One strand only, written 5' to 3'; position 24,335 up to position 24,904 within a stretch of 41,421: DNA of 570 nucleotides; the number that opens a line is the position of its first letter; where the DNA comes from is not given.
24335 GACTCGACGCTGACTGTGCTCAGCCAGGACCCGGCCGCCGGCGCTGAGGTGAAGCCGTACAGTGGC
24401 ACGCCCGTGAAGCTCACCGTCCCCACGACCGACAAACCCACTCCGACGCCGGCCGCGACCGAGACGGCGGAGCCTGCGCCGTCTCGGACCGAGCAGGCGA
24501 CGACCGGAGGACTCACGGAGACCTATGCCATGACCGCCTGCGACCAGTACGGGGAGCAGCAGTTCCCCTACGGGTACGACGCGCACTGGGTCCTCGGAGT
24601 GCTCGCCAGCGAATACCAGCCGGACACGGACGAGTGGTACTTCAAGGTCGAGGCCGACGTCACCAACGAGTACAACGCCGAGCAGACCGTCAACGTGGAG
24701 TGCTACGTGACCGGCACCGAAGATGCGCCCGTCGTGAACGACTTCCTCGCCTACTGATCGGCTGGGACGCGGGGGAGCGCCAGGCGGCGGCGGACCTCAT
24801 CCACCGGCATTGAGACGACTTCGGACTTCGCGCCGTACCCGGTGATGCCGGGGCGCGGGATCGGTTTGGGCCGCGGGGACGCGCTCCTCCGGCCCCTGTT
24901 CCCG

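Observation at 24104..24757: PASTA-domain lipoprotein gene inserted antisense between the tail chaperone and tape-measure genes (candidate injection-blocking exclusion factor)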

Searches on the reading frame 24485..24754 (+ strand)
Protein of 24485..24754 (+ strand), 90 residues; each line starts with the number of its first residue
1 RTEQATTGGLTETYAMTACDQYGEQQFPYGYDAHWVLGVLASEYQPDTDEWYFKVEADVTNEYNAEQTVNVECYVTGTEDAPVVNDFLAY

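Call 37: search_solved_structures(query=A3, max_evalue=10)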
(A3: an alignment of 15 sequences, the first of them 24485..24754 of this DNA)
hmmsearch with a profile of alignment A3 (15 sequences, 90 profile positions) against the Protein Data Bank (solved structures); distinct sequences matched with E-value up to 10: 0.

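Call 39: search_protein_representatives(alignment_id=A3)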
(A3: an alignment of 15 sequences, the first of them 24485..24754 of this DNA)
Query: 15 sequences, 90 profile positions. Proteins with E-value up to 0.001 (for the whole library): 791; up to 1e-10: 424; up to 1e-30: 22. The best 150 are listed.
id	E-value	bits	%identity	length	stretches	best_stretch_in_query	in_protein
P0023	1.3e-44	166.5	-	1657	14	54-87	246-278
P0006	6.0e-39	148.4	-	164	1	2-90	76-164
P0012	4.6e-37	142.3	-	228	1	2-90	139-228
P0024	1.8e-36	140.4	-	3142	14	52-86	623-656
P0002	1.6e-35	137.3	-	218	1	2-90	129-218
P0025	2.9e-34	133.3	-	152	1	4-90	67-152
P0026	3.1e-34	133.3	-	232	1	5-90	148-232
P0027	3.9e-34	132.9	-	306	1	3-90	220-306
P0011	4.4e-34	132.8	-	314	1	3-90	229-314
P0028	7.1e-34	132.1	-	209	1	2-90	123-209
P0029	1.1e-33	131.5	-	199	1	2-90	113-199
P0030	1.7e-33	130.9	-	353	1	5-90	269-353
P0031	9.3e-33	128.5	-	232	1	2-90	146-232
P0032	2.3e-32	127.3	-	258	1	4-90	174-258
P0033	3.3e-32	126.7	-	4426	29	52-86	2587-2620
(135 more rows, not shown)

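Call 44: find_related_loci(query=A3, collection=viral_contigs, flank=6000)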
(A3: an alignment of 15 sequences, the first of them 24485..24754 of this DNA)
Query A3 (90 aa) in viral_contigs; peptide patterns used: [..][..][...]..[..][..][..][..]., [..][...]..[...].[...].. (x = any residue, [..] = any of these).
49 stretches matched a pattern; 18 encode a relative of the query (tblastn E <= 1e-3); 18 distinct loci.
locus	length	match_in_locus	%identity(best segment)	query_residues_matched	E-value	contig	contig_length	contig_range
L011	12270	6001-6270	79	2-90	3e-46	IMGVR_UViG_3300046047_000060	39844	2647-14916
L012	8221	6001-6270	78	2-90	7e-45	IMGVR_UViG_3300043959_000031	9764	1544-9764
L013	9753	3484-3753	77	2-90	1e-44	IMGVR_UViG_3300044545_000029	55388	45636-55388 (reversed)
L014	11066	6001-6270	61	1-90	5e-38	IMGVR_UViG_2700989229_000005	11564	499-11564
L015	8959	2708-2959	60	5-90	9e-32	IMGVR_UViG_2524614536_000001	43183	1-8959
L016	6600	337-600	57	4-90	6e-29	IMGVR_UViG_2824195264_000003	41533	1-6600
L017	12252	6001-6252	51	6-90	2e-25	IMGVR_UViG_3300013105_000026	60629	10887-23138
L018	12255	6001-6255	45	7-90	2e-20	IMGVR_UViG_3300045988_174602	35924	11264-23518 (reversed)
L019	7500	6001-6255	45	7-90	2e-20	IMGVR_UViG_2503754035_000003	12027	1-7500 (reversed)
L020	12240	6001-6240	47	10-90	2e-19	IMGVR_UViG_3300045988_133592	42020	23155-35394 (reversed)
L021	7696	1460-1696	46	13-90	2e-19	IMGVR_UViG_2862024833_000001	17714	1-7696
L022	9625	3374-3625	47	5-90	2e-19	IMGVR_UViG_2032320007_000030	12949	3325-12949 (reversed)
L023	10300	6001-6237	46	13-90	2e-19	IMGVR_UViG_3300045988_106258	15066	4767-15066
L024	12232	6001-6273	38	1-90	3e-18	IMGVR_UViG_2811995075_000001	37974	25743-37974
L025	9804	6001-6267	38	3-90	1e-17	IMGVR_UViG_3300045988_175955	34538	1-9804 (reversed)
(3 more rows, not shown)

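Call 46: search_protein_families(library=pfam, proteins=[L014:3435-5714:-, L014:6267-6596:-, L022:880-3150:-, L022:4417-5208:-, L017:6292-7515:+, L018:6333-7499:+, L020:6492-7700:+, L024:7628-8866:+, L021:2145-3536:-, L023:6684-7979:-], max_evalue=0.001)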
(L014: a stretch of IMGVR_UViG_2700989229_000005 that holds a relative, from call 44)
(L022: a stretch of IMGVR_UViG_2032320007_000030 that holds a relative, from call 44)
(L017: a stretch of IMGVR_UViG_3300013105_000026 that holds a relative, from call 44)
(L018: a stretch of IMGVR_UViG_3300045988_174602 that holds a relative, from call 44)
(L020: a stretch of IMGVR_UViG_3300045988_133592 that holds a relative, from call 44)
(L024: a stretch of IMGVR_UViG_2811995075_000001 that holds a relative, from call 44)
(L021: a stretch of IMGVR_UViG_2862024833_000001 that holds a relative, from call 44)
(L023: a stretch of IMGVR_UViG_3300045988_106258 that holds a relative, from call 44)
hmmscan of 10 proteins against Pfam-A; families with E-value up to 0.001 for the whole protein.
L014:3435-5714:- (759 aa): 1 family
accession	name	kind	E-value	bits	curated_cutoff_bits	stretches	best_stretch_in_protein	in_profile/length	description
PF20155.4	TMP_3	-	5.8e-32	111.4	41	1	79-265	2-190/192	Tape measure protein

L014:6267-6596:- (109 aa): 1 family
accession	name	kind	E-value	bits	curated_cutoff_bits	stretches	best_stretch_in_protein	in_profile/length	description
PF17318.7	DUF5361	-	1.3e-09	38.2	26.8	1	53-77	11-35/36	Family of unknown function (DUF5361)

L022:880-3150:- (756 aa): 2 families
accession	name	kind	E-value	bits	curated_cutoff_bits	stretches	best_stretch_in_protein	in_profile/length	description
PF20155.4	TMP_3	-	3.3e-18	66.5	41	1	91-260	9-186/192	Tape measure protein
PF06791.18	TMP_2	-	0.00033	20.8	30.2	1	57-180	64-185/208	Prophage tail length tape measure protein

L022:4417-5208:- (263 aa): 1 family
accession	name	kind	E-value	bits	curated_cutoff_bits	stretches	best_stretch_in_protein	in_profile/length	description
PF11380.13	Stealth_CR2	-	6.4e-07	30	39.4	0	37-69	4-37/108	Stealth protein CR2, conserved region 2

L017:6292-7515:+ (407 aa): 1 family
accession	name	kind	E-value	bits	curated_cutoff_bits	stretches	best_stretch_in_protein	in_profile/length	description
PF00589.27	Phage_integrase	-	1e-12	48.6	27.1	1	234-392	28-170/172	Phage integrase family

L018:6333-7499:+ (388 aa): 3 families
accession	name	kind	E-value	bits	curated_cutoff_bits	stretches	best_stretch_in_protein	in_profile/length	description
PF00589.27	Phage_integrase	-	4.1e-22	79.2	27.1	1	197-366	7-169/172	Phage integrase family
PF14657.12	Arm-DNA-bind_4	-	0.0003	20.8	22.3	1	47-74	20-47/47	Arm DNA-binding domain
PF22022.2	Phage_int_M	-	0.00077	20.1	27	0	90-171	7-87/96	Phage integrase central domain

L020:6492-7700:+ (402 aa): 2 families
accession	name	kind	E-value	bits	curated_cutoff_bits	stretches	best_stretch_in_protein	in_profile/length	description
PF00589.27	Phage_integrase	-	1.6e-26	93.6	27.1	1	205-382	9-169/172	Phage integrase family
PF14659.12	Phage_int_SAM_3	-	1.2e-07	32.2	22.6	1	85-142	2-57/58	Phage integrase, N-terminal SAM-like domain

L024:7628-8866:+ (412 aa): 1 family
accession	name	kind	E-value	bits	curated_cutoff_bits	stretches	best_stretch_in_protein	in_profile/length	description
PF03235.19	GmrSD_N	-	1.4e-22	81.3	33.2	1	29-197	11-196/199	GmrSD restriction endonuclease, N-terminal domain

L021:2145-3536:- (463 aa): 3 families
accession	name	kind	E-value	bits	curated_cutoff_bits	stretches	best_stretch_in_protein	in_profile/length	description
PF01183.26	Glyco_hydro_25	-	1.6e-32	113.7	27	1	75-264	1-180/180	Glycosyl hydrolases family 25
PF08230.16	CW_7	-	3e-07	30.5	25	1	314-349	2-40/40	CW_7 repeat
PF01476.26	LysM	-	3.4e-07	30.6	20.9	0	424-463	1-41/43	LysM domain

L023:6684-7979:- (431 aa): 3 families
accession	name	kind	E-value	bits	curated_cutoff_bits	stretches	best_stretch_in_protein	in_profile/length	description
PF01183.26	Glyco_hydro_25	-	8.1e-33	114.7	27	1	43-232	1-180/180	Glycosyl hydrolases family 25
PF01476.26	LysM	-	1.6e-07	31.6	20.9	0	392-431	1-41/43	LysM domain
PF08230.16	CW_7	-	2.9e-07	30.5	25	1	282-317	2-40/40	CW_7 repeat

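Call 54: search_dna_similar(query=window:24485-24754:+, collection=phages, mode=protein, max_evalue=10, max_rows=30)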
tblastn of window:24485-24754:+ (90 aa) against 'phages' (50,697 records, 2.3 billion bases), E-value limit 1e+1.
Records with a match: 119; places in all: 119; records where one place covers at least 80% of the query: 116.
Best place of each record, by identity: <60% 119.
By first word of the organism name: Propionibacterium 89; Cutibacterium 27; Latilactobacillus 2; Pasteurella 1.
By host as written in the record: Cutibacterium acnes 34; Propionibacterium acnes 32; Propionibacterium acnes ATCC 6919 19; Cutibacterium acnes ATCC 6919 13; Propionibacterium freudenreichii TL110 6; Cutibacterium acnes 02-A-018 3; - 2; Cutibacterium acnes 06-0893 2; and 8 more.
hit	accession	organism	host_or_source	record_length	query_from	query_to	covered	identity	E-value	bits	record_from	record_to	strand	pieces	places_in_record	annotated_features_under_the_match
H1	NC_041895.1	Propionibacterium phage G4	Propionibacterium freudenreichii TL110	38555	4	90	97%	34.8%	8e-5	45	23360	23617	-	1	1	30: hypothetical protein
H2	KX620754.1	Propionibacterium phage G4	Propionibacterium freudenreichii TL110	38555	4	90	97%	34.8%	8e-5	45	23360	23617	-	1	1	30: hypothetical protein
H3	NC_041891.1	Propionibacterium phage B22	Propionibacterium freudenreichii TL110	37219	4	90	97%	34.8%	3e-4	43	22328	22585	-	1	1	30: hypothetical protein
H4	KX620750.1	Propionibacterium phage B22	Propionibacterium freudenreichii TL110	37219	4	90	97%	34.8%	3e-4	43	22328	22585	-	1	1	30: hypothetical protein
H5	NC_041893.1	Propionibacterium phage Doucette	Propionibacterium freudenreichii TL110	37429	4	90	97%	34.8%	3e-4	43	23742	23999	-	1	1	32: hypothetical protein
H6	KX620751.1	Propionibacterium phage Doucette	Propionibacterium freudenreichii TL110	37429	4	90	97%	34.8%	3e-4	43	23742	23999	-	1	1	32: hypothetical protein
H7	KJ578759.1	Propionibacterium phage PHL025M00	Propionibacterium acnes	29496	6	87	91%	31.5%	9e-2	36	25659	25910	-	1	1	hypothetical protein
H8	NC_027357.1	Propionibacterium phage PHL025M00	Propionibacterium acnes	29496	6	87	91%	31.5%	9e-2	36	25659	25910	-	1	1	hypothetical protein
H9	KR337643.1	Propionibacterium phage MrAK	Propionibacterium acnes ATCC 6919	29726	6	87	91%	31.5%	2e-1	35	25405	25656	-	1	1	hypothetical protein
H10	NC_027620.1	Propionibacterium phage MrAK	Propionibacterium acnes ATCC 6919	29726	6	87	91%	31.5%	2e-1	35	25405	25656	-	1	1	hypothetical protein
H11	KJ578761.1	Propionibacterium phage PHL041M10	Propionibacterium acnes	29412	6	87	91%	31.5%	1e+0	33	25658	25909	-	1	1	hypothetical protein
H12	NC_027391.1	Propionibacterium phage PHL041M10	Propionibacterium acnes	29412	6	87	91%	31.5%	1e+0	33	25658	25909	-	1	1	hypothetical protein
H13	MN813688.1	Cutibacterium phage P106I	Cutibacterium acnes ATCC 6919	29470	6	87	91%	31.5%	4e+0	31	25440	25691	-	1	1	40: hypothetical protein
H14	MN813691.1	Cutibacterium phage P106A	Cutibacterium acnes ATCC 6919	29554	6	87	91%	31.5%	4e+0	31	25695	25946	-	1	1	40: hypothetical protein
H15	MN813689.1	Cutibacterium phage P106L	Cutibacterium acnes ATCC 6919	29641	6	87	91%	31.5%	4e+0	31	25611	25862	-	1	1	40: hypothetical protein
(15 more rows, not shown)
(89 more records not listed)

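Call 56: get_annotated_region(hit=H1, flank=5000)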
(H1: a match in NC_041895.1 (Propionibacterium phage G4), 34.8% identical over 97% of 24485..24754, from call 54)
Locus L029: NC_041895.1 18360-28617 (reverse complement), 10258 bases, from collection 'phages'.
description: Propionibacterium phage G4, complete genome.
organism: Propionibacterium phage G4 (NCBI taxid 1897537)
taxonomy: Viruses; Duplodnaviria; Heunggongvirae; Uroviricota; Caudoviricetes; Doucettevirus; Doucettevirus G4
host: Propionibacterium freudenreichii TL110; source: Emmental french cheese; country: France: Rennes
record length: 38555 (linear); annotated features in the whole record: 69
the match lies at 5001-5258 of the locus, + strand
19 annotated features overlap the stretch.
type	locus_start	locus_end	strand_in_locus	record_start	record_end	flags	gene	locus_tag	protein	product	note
CDS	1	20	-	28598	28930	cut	41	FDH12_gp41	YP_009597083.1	WhiB family transcriptional regulator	-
CDS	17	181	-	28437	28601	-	40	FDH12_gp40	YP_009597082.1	hypothetical protein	-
CDS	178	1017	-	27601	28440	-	39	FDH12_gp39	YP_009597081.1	RecT-like ssDNA annealing protein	-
CDS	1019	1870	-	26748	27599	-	38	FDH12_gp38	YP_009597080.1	RecE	-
CDS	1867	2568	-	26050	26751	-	37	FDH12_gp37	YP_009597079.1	hypothetical protein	-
CDS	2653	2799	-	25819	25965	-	36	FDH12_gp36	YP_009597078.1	hypothetical protein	-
CDS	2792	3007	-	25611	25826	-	35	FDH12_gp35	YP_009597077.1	hypothetical protein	-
CDS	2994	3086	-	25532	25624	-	34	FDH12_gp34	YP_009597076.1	hypothetical protein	-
CDS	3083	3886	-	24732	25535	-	33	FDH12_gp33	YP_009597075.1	anti-repressor Ant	-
CDS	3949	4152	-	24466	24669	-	32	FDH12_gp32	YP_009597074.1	transcriptional repressor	-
CDS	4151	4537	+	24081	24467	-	31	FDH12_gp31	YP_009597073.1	immunity repressor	-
CDS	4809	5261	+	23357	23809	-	30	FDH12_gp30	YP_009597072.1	hypothetical protein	-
CDS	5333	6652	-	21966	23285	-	29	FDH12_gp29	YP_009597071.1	site-specific integrase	-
CDS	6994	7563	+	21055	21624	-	28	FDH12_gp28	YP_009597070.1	hypothetical protein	-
CDS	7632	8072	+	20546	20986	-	27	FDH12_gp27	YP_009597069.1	hypothetical protein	-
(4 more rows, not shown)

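Call 57: get_annotated_region(hit=H7, flank=2500)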
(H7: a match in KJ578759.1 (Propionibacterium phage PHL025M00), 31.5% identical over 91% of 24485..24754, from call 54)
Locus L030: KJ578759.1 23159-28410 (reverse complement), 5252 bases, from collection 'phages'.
description: Propionibacterium phage PHL025M00, complete genome.
organism: Propionibacterium phage PHL025M00 (NCBI taxid 1500799)
taxonomy: Viruses; Duplodnaviria; Heunggongvirae; Uroviricota; Caudoviricetes; Pahexavirus; Pahexavirus PHL025M00
host: Propionibacterium acnes; source: -; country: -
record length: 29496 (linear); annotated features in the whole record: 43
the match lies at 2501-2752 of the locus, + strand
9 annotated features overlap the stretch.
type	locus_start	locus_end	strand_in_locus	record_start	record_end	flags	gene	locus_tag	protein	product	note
CDS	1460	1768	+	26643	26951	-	-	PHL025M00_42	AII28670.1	hypothetical protein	-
CDS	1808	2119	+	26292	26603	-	-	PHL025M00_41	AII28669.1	hypothetical protein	-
CDS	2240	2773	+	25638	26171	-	-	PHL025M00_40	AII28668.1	hypothetical protein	-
CDS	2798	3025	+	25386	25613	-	-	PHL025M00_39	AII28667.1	hypothetical protein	-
CDS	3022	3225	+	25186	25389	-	-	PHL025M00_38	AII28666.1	hypothetical protein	-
CDS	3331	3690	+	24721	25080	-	-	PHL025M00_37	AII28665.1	hypothetical protein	-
CDS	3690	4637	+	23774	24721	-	-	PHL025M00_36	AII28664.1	exonuclease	-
CDS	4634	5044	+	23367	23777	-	-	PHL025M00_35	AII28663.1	hypothetical protein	-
CDS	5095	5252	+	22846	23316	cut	-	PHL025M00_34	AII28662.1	hypothetical protein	-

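Call 58: search_protein_families(library=ncbifam, proteins=[L030:2240-2773:+, L029:4809-5261:+, L022:3182-3628:+, L014:5773-6273:+], max_evalue=0.1)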
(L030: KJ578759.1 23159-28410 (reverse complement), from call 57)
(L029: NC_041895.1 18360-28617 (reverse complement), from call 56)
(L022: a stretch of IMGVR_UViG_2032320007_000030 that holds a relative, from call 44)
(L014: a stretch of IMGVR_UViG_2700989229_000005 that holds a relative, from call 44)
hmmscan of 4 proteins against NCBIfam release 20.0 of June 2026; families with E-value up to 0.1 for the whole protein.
L030:2240-2773:+ (177 aa): 1 family
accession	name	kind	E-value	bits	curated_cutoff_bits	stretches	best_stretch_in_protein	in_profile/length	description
NF052676.1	YPYG_dom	domain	4.1e-06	26.8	30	1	95-173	3-78/79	YPYG domain-containing protein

L029:4809-5261:+ (150 aa): 2 families
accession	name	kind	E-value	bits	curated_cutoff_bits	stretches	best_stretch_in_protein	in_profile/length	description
NF052676.1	YPYG_dom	domain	5.2e-12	45.6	30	1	84-149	9-78/79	YPYG domain-containing protein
NF041057.1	Rcas_1661_fam_Se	equivalog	0.0087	15.6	190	1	19-69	3-57/247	Rcas_1661 family thioredoxin-like (seleno)lipoprotein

L022:3182-3628:+ (148 aa): 4 families
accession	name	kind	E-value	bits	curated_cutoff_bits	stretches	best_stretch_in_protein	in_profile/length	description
NF052676.1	YPYG_dom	domain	1.1e-28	99.1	30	1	73-148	3-79/79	YPYG domain-containing protein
NF037973.1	metallo_SslE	exception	0.00029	18.3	3000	1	34-67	56-89/1519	lipoprotein metalloprotease SslE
NF033845.1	MSCRAMM_ClfB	exception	0.0035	15.3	999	1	34-65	552-583/871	MSCRAMM family adhesin clumping factor ClfB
TIGR02927.1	SucB_Actino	equivalog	0.057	12.2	423.45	1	18-89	194-267/579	2-oxoglutarate dehydrogenase, E2 component, dihydrolipoamide succinyltransferase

L014:5773-6273:+ (166 aa): 1 family
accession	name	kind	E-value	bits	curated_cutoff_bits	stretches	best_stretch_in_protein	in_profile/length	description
NF052676.1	YPYG_dom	domain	5.3e-35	119.3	30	1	88-166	2-79/79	YPYG domain-containing protein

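Call 85: predict_structure(alignment_id=A3)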
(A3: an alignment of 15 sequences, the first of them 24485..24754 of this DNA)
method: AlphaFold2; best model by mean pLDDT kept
length: 90 residues; sequences in the alignment: 15
mean_pLDDT: 95.6   pTM: 0.83
mean pLDDT of the five models: 95.6, 95.4, 94.3, 94.0, 93.7
residues with pLDDT >= 90: 85; 70-90: 3; 50-70: 2; < 50: 0
segments of 3 or more residues with pLDDT < 50: none
pLDDT, mean of each block of 10 residues (from residue 1): 84 97 98 95 96 98 97 98 98
secondary structure, 60 per line:
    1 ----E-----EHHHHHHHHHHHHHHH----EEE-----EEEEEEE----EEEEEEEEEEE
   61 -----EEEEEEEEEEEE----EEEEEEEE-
elements in order: H12-26 E31-33 E39-45 E50-60 E66-77 E82-89

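Call 87: fold_search(model_id=the predicted structure, library=pdb)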
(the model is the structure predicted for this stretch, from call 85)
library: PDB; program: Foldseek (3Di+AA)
matches with E <= 10: 672; with E <= 0.001: 0
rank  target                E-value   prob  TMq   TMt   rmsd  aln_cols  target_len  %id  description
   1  5kuy_H                7.7e-02  0.99  0.52  0.54   4.0        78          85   10  Influenza hemagglutinin H3 A/Hong Kong/1/1968 in complex with designed inhibitor protein HSB.2A (released 2017-06-14)
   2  5kuy_G                8.1e-02  0.99  0.57  0.61   6.0        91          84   14  Influenza hemagglutinin H3 A/Hong Kong/1/1968 in complex with designed inhibitor protein HSB.2A (released 2017-06-14)
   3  2w9p_A                1.8e-01  0.93  0.51  0.52   4.1        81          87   15  Crystal Structure of Potato Multicystatin (released 2010-02-02)
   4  8yhg_A                2.1e-01  0.90  0.46  0.33   5.0        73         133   12  The complex structure of SdnG with its analogue of substrate (released 2025-10-22)
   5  6w3f_B                2.9e-01  0.99  0.50  0.40   2.7        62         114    5  Rd1NTF2_05_I64F_A80G_T94P_D101K_L106W (released 2020-04-15)
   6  8yj4_A                3.2e-01  0.84  0.46  0.33   5.1        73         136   12  The complex structure of SdnG with its analogue of substrate (released 2025-10-22)
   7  5uwb_A                3.2e-01  0.38  0.35  0.20   9.4        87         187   11  Re-refined 4FCZ: lipid-bound crystal structure of toluene-tolerance protein from Pseudomonas putida (released 2017-04-19)
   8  6d34_B                3.4e-01  0.95  0.45  0.33   3.2        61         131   11  Apo Crystal Structure of TerC, a Terfestatin Biosynthesis Enzyme (released 2018-06-13)
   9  8yia_B                3.4e-01  0.82  0.46  0.31   5.0        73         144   12  The selenomethionine contained structure of SdnG (released 2025-10-22)
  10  8yi8_C                3.4e-01  0.66  0.46  0.32   8.6        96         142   10  The complex structure of SdnG with product (released 2025-10-22)
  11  8xcj_F                3.4e-01  0.35  0.24  0.07   8.2        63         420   14  Open State of central tail fiber of bacteriophage lambda upon binding to LamB (gpJ713-LamB complex) (released 2024-05-01)
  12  6w3f_A                3.6e-01  0.98  0.50  0.40   2.7        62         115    5  Rd1NTF2_05_I64F_A80G_T94P_D101K_L106W (released 2020-04-15)
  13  8yia_C                4.8e-01  0.75  0.46  0.33   5.0        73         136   12  The selenomethionine contained structure of SdnG (released 2025-10-22)
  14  3wz3                  4.8e-01  0.28  0.34  0.26   8.7       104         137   10  Structure of a periplasmic fragment of TraM (released 2015-06-10)
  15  6d34_A                5.3e-01  0.90  0.45  0.32   3.2        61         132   11  Apo Crystal Structure of TerC, a Terfestatin Biosynthesis Enzyme (released 2018-06-13)
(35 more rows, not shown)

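Call 89: search_protein_families(library=pfam, proteins=[L017:4554-5087:+, L018:4077-4976:+], max_evalue=0.01)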
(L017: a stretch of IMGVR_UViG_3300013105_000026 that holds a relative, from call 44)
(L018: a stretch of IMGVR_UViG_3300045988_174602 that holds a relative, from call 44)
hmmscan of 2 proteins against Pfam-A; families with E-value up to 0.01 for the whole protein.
L017:4554-5087:+ (177 aa): 3 families
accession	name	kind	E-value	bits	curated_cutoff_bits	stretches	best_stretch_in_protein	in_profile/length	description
PF01381.28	HTH_3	-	0.00067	20.1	23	1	23-62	11-52/55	Helix-turn-helix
PF13518.12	HTH_28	-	0.0056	17.2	25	0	20-43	12-34/52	Helix-turn-helix domain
PF14549.12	P22_Cro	-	0.0069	16.6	30.2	0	23-48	11-36/60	DNA-binding transcriptional regulator Cro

L018:4077-4976:+ (299 aa): 1 family
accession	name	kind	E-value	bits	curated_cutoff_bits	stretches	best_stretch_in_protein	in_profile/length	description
PF04383.19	KilA-N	-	4.7e-22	78.3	23.8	1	9-139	3-105/107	KilA-N domain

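Call 92: search_protein_families(library=pfam, proteins=[L024:6452-7366:+], max_evalue=0.001)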
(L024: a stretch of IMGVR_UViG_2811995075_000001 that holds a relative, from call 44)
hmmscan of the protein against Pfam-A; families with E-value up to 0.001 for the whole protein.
L024:6452-7366:+ (304 aa): 0 families
